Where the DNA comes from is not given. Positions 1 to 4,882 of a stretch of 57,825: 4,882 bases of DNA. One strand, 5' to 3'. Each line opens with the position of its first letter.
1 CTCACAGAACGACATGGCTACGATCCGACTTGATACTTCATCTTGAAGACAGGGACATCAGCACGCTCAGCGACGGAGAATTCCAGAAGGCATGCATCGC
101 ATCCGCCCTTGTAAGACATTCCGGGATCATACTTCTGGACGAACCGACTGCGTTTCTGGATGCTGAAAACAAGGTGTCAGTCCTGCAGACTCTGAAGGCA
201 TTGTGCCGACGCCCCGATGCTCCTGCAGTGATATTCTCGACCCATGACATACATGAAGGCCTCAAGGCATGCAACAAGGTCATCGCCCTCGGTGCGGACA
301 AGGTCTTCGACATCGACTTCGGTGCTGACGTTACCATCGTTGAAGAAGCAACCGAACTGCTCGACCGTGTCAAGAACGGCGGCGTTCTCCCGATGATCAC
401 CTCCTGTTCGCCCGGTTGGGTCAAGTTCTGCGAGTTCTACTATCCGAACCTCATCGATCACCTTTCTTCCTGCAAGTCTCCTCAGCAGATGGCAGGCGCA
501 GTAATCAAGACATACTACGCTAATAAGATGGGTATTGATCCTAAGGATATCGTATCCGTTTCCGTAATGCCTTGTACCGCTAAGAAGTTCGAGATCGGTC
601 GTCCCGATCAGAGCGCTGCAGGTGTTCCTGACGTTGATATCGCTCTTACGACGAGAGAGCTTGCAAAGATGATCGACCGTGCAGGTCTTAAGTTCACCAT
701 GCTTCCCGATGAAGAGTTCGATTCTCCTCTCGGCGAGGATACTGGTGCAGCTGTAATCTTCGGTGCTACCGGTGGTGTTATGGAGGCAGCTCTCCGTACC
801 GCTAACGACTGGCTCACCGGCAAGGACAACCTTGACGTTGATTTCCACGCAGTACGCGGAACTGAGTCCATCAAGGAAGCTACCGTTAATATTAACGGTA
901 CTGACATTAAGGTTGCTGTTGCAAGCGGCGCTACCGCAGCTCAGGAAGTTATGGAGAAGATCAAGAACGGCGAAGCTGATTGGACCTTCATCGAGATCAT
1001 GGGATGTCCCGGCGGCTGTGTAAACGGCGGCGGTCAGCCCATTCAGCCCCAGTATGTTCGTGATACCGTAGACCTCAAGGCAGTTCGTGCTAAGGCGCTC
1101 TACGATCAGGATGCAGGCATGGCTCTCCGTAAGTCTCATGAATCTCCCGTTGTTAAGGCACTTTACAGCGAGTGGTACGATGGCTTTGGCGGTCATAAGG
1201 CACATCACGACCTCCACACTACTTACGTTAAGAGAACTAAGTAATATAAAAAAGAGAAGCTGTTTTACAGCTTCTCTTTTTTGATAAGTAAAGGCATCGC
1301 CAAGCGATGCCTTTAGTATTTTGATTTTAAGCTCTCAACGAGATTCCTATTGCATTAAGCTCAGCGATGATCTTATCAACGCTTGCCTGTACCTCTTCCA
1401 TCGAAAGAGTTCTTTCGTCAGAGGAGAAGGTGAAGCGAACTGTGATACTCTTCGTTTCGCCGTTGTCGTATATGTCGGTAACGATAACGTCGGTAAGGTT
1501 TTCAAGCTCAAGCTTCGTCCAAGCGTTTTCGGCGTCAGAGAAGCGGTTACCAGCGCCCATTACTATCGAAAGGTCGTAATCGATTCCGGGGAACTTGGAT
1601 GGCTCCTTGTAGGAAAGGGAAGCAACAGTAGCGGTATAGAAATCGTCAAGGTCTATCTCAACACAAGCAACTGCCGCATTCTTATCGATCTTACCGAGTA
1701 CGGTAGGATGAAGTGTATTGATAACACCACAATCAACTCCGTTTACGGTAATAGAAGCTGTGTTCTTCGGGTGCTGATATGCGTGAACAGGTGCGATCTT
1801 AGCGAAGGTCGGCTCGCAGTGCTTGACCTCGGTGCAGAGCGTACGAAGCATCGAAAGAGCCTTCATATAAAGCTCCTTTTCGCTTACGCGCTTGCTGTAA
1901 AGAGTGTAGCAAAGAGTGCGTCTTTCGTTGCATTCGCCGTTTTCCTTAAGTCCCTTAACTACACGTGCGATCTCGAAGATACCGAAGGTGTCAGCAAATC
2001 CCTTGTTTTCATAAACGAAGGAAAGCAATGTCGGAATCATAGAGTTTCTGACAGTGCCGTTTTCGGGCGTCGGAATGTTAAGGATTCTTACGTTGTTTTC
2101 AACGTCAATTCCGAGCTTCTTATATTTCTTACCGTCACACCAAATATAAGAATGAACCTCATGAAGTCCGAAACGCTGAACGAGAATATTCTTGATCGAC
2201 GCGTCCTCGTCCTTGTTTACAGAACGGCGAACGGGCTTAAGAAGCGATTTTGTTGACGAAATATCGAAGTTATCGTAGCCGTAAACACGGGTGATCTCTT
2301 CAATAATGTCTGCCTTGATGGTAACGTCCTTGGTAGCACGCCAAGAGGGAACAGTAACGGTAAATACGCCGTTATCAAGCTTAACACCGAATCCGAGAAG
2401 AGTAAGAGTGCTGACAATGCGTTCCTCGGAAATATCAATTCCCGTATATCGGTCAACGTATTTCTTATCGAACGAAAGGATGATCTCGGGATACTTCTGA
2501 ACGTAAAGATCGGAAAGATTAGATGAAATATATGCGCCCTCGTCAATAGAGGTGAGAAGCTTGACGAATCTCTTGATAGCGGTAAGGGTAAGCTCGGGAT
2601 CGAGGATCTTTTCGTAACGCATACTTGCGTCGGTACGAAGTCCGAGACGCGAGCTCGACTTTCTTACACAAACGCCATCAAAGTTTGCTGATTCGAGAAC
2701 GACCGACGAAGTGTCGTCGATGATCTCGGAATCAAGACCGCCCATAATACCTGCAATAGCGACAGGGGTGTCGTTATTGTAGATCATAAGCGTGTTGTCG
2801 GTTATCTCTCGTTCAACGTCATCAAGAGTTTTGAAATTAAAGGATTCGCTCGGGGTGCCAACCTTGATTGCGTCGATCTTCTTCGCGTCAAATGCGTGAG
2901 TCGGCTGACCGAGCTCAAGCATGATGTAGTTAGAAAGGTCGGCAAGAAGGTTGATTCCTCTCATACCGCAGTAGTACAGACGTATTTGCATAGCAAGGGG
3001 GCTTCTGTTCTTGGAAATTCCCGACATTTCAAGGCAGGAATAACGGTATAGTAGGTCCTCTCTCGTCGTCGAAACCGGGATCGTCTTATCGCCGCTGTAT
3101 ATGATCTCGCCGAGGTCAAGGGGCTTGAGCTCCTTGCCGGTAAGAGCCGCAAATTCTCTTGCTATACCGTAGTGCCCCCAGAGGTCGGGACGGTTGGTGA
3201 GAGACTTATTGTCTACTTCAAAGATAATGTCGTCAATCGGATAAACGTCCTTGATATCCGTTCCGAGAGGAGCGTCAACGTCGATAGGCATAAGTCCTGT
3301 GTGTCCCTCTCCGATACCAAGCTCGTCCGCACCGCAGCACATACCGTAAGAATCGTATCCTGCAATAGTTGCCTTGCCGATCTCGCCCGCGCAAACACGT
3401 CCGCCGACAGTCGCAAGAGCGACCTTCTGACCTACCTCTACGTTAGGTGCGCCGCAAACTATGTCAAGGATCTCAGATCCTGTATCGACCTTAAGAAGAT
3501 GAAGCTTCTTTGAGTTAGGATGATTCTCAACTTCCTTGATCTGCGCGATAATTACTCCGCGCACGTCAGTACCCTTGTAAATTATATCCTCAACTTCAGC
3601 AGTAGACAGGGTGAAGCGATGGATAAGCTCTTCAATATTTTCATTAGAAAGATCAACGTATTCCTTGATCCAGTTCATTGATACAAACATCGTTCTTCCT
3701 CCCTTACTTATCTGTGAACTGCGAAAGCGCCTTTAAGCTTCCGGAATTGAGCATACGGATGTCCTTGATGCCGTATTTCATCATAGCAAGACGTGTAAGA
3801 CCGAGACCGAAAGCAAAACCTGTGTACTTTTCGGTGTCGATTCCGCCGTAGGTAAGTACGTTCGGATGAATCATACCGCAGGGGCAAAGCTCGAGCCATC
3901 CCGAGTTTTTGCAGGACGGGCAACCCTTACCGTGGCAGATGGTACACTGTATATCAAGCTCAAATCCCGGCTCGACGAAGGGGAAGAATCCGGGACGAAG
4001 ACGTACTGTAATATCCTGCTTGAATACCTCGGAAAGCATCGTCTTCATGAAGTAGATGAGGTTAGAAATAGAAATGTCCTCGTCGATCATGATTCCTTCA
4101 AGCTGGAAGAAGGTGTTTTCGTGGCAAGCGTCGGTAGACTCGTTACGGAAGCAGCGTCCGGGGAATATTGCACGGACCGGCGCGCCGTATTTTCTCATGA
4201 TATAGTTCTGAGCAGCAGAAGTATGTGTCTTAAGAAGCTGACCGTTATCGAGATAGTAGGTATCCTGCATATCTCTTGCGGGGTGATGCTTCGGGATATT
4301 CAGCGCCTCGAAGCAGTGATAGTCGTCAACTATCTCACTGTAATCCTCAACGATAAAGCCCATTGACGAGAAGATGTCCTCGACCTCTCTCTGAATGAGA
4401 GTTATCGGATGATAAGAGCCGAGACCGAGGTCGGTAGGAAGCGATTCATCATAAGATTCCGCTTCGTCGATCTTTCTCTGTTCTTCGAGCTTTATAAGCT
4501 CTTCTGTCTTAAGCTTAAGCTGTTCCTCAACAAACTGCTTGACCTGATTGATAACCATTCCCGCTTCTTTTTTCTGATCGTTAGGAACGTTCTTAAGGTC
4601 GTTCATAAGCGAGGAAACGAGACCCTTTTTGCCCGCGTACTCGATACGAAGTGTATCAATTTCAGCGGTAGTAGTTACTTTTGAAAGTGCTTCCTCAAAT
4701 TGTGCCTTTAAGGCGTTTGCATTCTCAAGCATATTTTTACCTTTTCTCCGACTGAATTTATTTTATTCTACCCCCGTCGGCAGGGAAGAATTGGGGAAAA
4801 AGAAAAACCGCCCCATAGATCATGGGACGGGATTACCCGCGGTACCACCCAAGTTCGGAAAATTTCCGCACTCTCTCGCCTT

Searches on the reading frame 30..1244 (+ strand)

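Call 87: search_protein_families(library=pfam, proteins=[window:30-1244:+], max_evalue=0.00001)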
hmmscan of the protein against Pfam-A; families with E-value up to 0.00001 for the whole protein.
window:30-1244:+ (404 aa): 3 families
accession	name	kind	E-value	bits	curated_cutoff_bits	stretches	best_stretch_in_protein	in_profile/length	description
PF02906.19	Fe_hyd_lg_C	-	6.9e-86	288.3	22.1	1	81-334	31-245/245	Iron only hydrogenase large subunit, C-terminal domain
PF02256.22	Fe_hyd_SSU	-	5e-20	71.7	24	1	349-402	3-56/56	Iron hydrogenase small subunit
PF00005.33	ABC_tran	-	1.1e-06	29.7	25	1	4-41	96-137/137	ABC transporter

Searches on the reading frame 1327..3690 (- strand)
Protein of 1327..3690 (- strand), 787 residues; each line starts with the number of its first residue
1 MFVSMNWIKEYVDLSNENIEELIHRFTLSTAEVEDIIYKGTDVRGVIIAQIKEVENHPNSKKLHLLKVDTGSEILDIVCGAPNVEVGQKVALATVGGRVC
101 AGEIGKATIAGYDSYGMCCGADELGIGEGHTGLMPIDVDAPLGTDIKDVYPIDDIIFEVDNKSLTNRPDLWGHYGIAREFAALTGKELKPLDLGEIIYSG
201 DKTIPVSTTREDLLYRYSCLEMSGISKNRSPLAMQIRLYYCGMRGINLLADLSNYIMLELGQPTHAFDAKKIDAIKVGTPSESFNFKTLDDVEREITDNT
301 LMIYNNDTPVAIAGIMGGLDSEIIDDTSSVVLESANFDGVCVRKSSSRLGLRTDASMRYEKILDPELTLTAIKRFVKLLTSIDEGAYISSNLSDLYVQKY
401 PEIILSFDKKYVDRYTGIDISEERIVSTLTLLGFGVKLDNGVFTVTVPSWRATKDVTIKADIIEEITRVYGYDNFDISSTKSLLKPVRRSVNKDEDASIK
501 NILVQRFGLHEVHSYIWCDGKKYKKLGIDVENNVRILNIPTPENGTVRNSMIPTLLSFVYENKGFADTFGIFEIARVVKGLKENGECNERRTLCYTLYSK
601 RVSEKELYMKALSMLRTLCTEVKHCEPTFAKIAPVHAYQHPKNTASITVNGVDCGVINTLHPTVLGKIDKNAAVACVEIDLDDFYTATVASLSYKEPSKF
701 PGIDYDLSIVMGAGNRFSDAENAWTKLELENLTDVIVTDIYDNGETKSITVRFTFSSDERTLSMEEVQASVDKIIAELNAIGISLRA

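Call 87: search_protein_families(library=pfam, proteins=[window:1327-3690:-], max_evalue=0.00001)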
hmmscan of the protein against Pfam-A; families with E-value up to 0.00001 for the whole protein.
window:1327-3690:- (787 aa): 5 families
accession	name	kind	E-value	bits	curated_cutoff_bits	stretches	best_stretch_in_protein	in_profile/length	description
PF03483.22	B3_4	-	1.9e-50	171.3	29.3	1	216-382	4-172/174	B3/4 domain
PF17759.6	tRNA_synthFbeta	-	3.8e-23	82.5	22.4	1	497-681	23-214/214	Phenylalanyl tRNA synthetase beta chain CLM domain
PF03484.21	B5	-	1.1e-20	74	28.6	1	406-472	2-67/67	tRNA synthetase B5 domain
PF01588.26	tRNA_bind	-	7.7e-18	64.8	27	1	46-144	1-95/96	Putative tRNA binding domain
PF03147.19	FDX-ACB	-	3.9e-14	53.3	31.1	1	698-786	1-94/94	Ferredoxin-fold anticodon binding domain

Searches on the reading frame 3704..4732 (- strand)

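Call 87: search_protein_families(library=pfam, proteins=[window:3704-4732:-], max_evalue=0.00001)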
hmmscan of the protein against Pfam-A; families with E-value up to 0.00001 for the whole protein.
window:3704-4732:- (342 aa): 2 families
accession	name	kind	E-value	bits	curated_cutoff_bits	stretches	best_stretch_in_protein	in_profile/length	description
PF01409.25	tRNA-synt_2d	-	2.7e-80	269.8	19.8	1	101-339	10-246/246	tRNA synthetases class II core domain (F)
PF02912.23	Phe_tRNA-synt_N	-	8.9e-18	64.5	22.3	1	21-87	2-68/69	Aminoacyl tRNA synthetase class II, N-terminal domain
